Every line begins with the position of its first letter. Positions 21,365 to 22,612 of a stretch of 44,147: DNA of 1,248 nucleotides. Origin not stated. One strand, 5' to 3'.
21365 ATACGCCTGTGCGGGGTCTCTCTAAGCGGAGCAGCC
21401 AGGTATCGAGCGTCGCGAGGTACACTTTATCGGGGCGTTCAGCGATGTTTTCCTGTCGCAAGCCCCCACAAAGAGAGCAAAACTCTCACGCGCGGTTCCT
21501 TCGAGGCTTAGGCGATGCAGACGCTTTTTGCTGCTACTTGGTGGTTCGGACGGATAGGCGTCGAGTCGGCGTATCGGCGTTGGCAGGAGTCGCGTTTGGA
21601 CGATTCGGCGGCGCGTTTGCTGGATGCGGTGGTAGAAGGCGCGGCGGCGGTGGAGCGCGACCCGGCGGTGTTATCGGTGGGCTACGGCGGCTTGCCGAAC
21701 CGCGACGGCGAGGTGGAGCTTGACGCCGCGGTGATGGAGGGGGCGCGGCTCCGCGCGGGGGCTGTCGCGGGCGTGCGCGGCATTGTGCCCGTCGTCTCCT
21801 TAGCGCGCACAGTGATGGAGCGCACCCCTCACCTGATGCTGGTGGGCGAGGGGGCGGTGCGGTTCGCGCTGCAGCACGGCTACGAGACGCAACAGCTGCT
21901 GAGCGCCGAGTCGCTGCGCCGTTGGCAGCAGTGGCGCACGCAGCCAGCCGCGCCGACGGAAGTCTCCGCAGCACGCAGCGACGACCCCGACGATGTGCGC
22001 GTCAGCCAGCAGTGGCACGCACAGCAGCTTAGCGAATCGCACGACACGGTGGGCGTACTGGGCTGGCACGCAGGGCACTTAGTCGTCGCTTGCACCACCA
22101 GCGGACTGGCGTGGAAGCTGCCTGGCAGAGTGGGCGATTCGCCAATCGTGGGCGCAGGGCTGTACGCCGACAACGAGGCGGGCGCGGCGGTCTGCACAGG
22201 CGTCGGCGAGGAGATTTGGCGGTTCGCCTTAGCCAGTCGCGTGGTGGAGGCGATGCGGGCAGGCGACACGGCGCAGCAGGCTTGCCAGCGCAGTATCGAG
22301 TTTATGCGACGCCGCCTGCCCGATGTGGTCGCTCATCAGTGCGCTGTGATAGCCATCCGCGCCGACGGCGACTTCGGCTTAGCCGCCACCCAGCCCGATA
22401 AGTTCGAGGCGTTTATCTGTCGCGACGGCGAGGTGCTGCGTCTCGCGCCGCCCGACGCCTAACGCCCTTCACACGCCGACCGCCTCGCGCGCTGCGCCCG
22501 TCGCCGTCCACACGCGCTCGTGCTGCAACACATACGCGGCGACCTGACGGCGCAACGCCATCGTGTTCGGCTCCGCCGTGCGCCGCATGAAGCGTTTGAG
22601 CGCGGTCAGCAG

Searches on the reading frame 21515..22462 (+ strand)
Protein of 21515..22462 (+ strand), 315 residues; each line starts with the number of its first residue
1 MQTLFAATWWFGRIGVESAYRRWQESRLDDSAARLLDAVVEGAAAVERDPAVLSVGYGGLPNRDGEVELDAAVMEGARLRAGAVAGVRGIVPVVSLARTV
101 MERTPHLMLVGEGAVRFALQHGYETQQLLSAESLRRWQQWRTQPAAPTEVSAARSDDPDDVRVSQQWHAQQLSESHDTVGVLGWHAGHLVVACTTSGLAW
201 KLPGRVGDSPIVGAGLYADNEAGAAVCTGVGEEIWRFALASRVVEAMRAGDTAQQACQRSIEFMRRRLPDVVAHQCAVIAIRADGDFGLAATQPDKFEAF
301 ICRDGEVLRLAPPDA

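Call 60: search_protein_families(library=pfam, proteins=[window:21515-22462:+], max_evalue=0.00001)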
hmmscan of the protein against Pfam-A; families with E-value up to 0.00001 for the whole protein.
window:21515-22462:+ (315 aa): 1 family
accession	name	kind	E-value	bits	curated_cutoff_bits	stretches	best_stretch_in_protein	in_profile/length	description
PF01112.23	Asparaginase_2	-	6.4e-66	223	27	1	31-302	39-299/309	Asparaginase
